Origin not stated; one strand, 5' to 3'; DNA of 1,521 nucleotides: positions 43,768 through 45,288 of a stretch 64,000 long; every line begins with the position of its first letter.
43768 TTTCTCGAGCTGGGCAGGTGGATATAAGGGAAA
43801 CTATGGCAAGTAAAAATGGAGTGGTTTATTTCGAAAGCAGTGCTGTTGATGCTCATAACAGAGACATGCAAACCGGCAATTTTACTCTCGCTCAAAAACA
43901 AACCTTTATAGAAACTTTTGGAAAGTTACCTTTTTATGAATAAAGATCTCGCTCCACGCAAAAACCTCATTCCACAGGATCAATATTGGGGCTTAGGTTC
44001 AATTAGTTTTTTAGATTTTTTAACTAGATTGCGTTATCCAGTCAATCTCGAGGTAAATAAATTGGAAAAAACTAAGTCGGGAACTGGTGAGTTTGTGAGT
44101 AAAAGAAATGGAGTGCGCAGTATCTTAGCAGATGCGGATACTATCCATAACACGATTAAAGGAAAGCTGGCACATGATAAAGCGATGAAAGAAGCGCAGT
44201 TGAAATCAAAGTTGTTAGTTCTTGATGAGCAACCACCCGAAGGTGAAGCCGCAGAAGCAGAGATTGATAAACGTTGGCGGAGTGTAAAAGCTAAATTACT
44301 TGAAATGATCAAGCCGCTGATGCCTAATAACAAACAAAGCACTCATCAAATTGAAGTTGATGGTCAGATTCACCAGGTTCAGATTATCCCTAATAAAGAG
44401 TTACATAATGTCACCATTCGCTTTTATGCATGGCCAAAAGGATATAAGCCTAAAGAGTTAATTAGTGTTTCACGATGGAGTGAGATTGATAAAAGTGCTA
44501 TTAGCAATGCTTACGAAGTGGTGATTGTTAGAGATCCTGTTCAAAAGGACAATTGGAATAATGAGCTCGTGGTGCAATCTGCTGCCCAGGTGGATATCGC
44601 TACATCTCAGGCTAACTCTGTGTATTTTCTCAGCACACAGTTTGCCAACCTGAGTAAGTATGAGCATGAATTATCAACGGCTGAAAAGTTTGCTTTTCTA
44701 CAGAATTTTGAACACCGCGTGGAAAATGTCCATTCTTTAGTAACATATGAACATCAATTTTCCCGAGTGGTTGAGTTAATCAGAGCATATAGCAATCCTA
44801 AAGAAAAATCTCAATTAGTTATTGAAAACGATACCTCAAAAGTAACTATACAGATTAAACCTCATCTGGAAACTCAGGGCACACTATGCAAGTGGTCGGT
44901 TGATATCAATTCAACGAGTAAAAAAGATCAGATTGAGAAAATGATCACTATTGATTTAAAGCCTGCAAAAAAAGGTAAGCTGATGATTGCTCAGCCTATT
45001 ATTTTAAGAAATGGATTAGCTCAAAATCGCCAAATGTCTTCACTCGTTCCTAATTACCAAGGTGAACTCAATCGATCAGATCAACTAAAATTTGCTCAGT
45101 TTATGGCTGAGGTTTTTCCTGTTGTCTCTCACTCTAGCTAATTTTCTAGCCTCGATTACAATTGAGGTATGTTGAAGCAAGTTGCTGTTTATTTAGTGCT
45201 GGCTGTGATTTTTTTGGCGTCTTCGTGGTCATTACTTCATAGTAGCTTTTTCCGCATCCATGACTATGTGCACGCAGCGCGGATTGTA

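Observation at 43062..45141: Tandem pair of paralogous cytoplasmic proteins of unrecognised family wedged between the LCP ligase and the GT-C/flippase genes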

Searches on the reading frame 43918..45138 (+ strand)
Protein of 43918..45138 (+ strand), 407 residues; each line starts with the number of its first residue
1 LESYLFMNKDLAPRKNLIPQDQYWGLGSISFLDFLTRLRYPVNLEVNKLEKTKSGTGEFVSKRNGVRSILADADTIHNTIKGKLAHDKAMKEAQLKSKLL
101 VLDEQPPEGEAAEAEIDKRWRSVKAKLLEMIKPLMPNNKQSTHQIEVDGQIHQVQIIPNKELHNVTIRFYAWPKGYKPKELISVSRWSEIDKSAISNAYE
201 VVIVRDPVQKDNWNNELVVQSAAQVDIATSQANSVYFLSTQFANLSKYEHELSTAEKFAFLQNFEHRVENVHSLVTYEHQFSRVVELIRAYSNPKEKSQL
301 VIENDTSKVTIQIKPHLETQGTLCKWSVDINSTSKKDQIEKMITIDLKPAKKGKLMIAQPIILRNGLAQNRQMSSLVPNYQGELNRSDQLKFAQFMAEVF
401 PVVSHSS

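Call 4: search_protein_families(library=pfam, proteins=[window:43918-45138:+], max_evalue=1)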
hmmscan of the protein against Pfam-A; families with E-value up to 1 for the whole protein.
window:43918-45138:+ (407 aa): 2 families
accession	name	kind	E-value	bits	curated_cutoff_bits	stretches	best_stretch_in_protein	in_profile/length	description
PF12733.13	Cadherin-like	-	0.1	13.5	24.2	1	291-351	11-64/89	Cadherin-like beta sandwich domain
PF21706.3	FCSD_central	-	0.26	11.9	27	1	89-155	42-100/116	Sulfide dehydrogenase [flavocytochrome c] flavoprotein chain, central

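Call 5: search_protein_families(library=ncbifam, proteins=[window:43918-45138:+], max_evalue=1)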
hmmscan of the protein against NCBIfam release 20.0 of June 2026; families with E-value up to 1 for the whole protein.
window:43918-45138:+ (407 aa): 0 families

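Call 7: search_protein_families(library=phrogs, proteins=[window:43918-45138:+], max_evalue=1)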
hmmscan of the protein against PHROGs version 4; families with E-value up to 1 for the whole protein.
window:43918-45138:+ (407 aa): 1 family
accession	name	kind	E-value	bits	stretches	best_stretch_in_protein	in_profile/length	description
phrog_2290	-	unknown function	0.05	14.9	1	223-296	76-153/165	-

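Call 8: search_protein_families(library=padloc, proteins=[window:43918-45138:+], max_evalue=1)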
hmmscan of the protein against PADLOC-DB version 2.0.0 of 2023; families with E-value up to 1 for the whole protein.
window:43918-45138:+ (407 aa): 0 families

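Call 9: find_homologous_proteins(query=window:43918-45138:+, max_evalue=0.001)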
Query window:43918-45138:+ (407 aa): 1 proteins with E <= 0.001 among 2953 candidates.
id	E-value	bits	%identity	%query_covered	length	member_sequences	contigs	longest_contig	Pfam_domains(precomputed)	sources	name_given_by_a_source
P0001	1.6e-261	885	100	99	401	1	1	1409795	-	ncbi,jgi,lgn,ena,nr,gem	ncbi:MAG TPA: hypothetical protein VD999_04660 [Vitreimonas sp.]|nr:hypothetical protein [Vitreimona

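Call 15: search_solved_structures(query=A1, max_evalue=10)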
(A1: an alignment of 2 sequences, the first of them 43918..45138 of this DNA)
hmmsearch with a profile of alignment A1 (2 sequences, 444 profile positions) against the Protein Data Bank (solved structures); distinct sequences matched with E-value up to 10: 1.
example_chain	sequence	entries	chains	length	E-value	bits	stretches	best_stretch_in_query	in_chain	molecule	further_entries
1d7m_A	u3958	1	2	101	2.6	9.7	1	109-162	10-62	CORTEXILLIN I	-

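Call 19: find_encoding_contigs(protein=P0001, flank=10000, max_places=6)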
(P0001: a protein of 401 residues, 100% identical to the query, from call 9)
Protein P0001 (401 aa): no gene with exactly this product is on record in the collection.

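Call 26: predict_structure(alignment_id=A1)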
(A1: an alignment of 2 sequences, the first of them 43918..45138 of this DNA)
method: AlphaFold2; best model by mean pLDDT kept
length: 407 residues; sequences in the alignment: 2
mean_pLDDT: 45.0   pTM: 0.45
mean pLDDT of the five models: 45.0, 44.3, 33.8, 32.2, 30.4
residues with pLDDT >= 90: 0; 70-90: 72; 50-70: 77; < 50: 258
segments of 3 or more residues with pLDDT < 50: 1-103, 180-185, 209-215, 240-250, 280-407
pLDDT, mean of each block of 10 residues (from residue 1): 21 27 30 30 24 28 27 36 42 40 56 76 76 59 66 74 75 66 50 67 62 56 61 53 39 68 71 58 44 38 35 36 33 32 28 25 26 22 27 32 25
secondary structure, 60 per line:
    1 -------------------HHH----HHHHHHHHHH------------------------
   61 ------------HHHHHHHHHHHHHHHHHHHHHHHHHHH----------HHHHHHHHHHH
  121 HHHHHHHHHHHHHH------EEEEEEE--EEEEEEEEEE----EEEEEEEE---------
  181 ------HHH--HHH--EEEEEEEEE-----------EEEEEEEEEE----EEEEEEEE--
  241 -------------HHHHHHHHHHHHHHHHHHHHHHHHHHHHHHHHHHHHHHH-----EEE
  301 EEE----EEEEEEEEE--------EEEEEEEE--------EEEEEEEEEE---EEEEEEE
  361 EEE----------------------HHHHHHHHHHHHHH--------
elements in order: H27-36 H73-99 H110-134 E141-147 E150-159 E164-171 E197-205 E217-226 E231-238 H254-292 E298-303 E308-316 E325-332 E341-350 E354-363 H386-399

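Call 27: search_protein_representatives(alignment_id=A1)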
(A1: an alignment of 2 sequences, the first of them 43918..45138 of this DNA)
Query: 2 sequences, 444 profile positions. Proteins with E-value up to 0.001 (for the whole library): 3; up to 1e-10: 2; up to 1e-30: 2. The best 3 are listed.
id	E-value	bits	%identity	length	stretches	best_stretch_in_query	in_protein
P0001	6.0e-234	793.0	-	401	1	7-444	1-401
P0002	2.0e-136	471.6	-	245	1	54-301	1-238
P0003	8.1e-06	41.1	-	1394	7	68-134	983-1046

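Call 30: find_related_loci(query=A1, collection=genome_contigs, flank=10000)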
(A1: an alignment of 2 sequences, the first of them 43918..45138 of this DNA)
Query A1 (407 aa) in genome_contigs; peptide patterns used: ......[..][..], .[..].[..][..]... (x = any residue, [..] = any of these).
93 stretches matched a pattern, but none encodes a relative of the query by tblastn (E <= 1e-3).

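Call 31: find_related_loci(query=A1, collection=viral_contigs, flank=10000)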
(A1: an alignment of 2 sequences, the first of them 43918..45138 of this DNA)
Query A1 (407 aa) in viral_contigs; peptide patterns used: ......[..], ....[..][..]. (x = any residue, [..] = any of these).
181 stretches matched a pattern, but none encodes a relative of the query by tblastn (E <= 1e-3).

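Call 32: find_related_loci(query=A1, collection=metagenome_contigs, flank=10000)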
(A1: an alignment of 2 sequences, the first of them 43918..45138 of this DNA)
Query A1 (407 aa) in metagenome_contigs; peptide patterns used: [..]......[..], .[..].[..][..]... (x = any residue, [..] = any of these).
190 stretches matched a pattern, but none encodes a relative of the query by tblastn (E <= 1e-3).

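Call 37: fold_search(model_id=the predicted structure, library=pdb)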
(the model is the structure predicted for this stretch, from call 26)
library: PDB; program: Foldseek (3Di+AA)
matches with E <= 10: 959; with E <= 0.001: 0
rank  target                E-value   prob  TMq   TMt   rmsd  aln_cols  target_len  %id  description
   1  3ub1_B                3.6e-03  0.44  0.12  0.16  27.5       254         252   11  Ntf2 like protein involved in plasmid conjugation (released 2012-02-08)
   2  6gvw_C                9.4e-03  0.21  0.11  0.12  20.9       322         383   12  Crystal structure of the BRCA1-A complex (released 2019-07-10)
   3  2mzv_MODEL_1_A        1.3e-02  0.41  0.12  0.22  18.4       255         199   10  Resonance assignments and secondary structure of a phytocystatin from Sesamum indicum (released 2016-03-02)
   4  8cht_B                3.8e-02  0.54  0.11  0.26  17.4       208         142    6  Crystal structure of human PURA (fragment Glu57-Glu212, PUR repeat I and II) (released 2024-02-21)
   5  1wnh                  3.8e-02  0.16  0.11  0.16  23.7       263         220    8  Crystal structure of mouse Latexin (tissue carboxypeptidase inhibitor) (released 2005-02-15)
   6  8k42_U                4.0e-02  0.15  0.11  0.08  18.9       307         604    9  Structure of full Banna virus (released 2024-03-27)
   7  7xzi_4                4.2e-02  0.11  0.10  0.14  24.7       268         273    8  Cryo-EM structure of TOC-TIC supercomplex from Chlamydomonas reinhardtii (released 2023-01-11)
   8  8chv_B                5.0e-02  0.33  0.11  0.26  22.1       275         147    8  Crystal structure of human PURA (fragment Glu57-Glu212, PUR repeat I and II) R140P mutant (released 2024-02-21)
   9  8k49_R                5.2e-02  0.18  0.13  0.09  18.2       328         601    9  Structure of partial Banna virus (released 2024-03-27)
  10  7tdz_A                5.2e-02  0.13  0.11  0.04  28.3       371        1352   10  Cryo-EM model of protomer of the cytoplasmic ring of the nuclear pore complex from Xenopus laevis (released 2022-06-22)
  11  5kku_B                5.9e-02  0.08  0.10  0.12  22.8       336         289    8  Crystal structure of an N-terminal dehydratase from difficidin assembly line (released 2016-12-21)
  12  3k44_B                6.2e-02  0.38  0.11  0.25  17.5       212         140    7  Crystal Structure of Drosophila melanogaster Pur-alpha (released 2009-10-27)
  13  3k44_A                6.5e-02  0.28  0.10  0.23  18.6       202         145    8  Crystal Structure of Drosophila melanogaster Pur-alpha (released 2009-10-27)
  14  4koo_B                8.2e-02  0.25  0.11  0.23  19.8       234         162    8  Crystal Structure of WHY1 from Arabidopsis thaliana (released 2013-11-13)
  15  8chv_A                9.1e-02  0.23  0.10  0.24  21.1       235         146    7  Crystal structure of human PURA (fragment Glu57-Glu212, PUR repeat I and II) R140P mutant (released 2024-02-21)
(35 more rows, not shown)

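Call 50: fold_search(model_id=the predicted structure, library=viral)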
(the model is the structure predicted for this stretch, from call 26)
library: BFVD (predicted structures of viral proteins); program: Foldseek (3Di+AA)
matches with E <= 10: 1297; with E <= 0.001: 0
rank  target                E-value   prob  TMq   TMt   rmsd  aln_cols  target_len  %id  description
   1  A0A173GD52            1.2e-03  0.80  0.13  0.22  19.0       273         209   10  Uncharacterized protein [Erwinia phage vB_EamM_Simmy50]
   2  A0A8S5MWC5            1.9e-03  0.77  0.18  0.17  21.6       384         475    8  Uncharacterized protein [Myoviridae sp. ct3wi9]
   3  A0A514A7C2            2.9e-03  0.11  0.08  0.06  32.7       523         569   10  (no name in the UniProt tables at hand)
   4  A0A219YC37            3.0e-03  0.21  0.09  0.11  28.5       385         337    9  J domain-containing protein [Aeromonas phage 65.2]
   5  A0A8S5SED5            3.6e-03  0.38  0.12  0.14  20.0       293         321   10  CcmE [Myoviridae sp. ct8mY9]
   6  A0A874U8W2            4.5e-03  0.16  0.09  0.11  34.9       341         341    9  (no name in the UniProt tables at hand)
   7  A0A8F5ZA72            4.7e-03  0.10  0.09  0.07  34.0       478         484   10  Phosphoprotein [Human respiratory syncytial virus]
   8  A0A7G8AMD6            6.2e-03  0.63  0.11  0.09  19.1       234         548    9  (no name in the UniProt tables at hand)
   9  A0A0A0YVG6            8.2e-03  0.25  0.12  0.07  25.7       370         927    9  Uncharacterized protein [Erwinia phage phiEa2809]
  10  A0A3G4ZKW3            9.2e-03  0.21  0.08  0.09  21.6       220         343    9  Uncharacterized protein [Terrestrivirus sp.]
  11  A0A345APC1            1.0e-02  0.15  0.10  0.11  22.8       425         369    7  (no name in the UniProt tables at hand)
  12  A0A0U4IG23            1.1e-02  0.35  0.14  0.15  20.3       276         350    6  (no name in the UniProt tables at hand)
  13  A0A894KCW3            1.4e-02  0.14  0.11  0.05  32.9       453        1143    9  Nsp4 [Elemess virus]
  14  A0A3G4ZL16            1.4e-02  0.15  0.12  0.12  30.5       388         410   10  Uncharacterized protein [Terrestrivirus sp.]
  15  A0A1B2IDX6            1.5e-02  0.18  0.10  0.14  26.0       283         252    9  Uncharacterized protein [Erwinia phage vB_EamM_Kwan]
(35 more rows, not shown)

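Call 53: list_cluster_members(proteins=[P0001, P0002, window:43062-43940:+])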
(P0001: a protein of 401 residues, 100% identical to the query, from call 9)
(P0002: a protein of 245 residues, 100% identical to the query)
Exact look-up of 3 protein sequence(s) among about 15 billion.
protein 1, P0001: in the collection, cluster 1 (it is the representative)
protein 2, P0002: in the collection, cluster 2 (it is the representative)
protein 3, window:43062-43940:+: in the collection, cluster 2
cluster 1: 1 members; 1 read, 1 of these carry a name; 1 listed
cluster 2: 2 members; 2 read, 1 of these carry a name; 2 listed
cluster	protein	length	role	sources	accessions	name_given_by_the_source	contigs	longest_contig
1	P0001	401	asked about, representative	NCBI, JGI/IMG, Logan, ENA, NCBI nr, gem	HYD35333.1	MAG TPA: hypothetical protein VD999_04660 [Vitreimonas sp.] | hypothetical protein [Vitreimonas sp.]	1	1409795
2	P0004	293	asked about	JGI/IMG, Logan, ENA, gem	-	-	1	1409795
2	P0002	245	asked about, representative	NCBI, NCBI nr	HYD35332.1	MAG TPA: hypothetical protein VD999_04655 [Vitreimonas sp.] | hypothetical protein [Vitreimonas sp.]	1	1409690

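Call 58: search_dna_similar(query=window:43936-45138:+, collection=phages, mode=protein, max_evalue=0.01)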
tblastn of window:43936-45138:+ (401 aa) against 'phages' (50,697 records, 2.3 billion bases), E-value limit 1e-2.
No match.

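Call 59: search_dna_similar(query=window:43936-45138:+, collection=plasmids, mode=protein, max_evalue=0.01)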
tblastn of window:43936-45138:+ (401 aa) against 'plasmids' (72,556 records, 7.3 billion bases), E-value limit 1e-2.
No match.
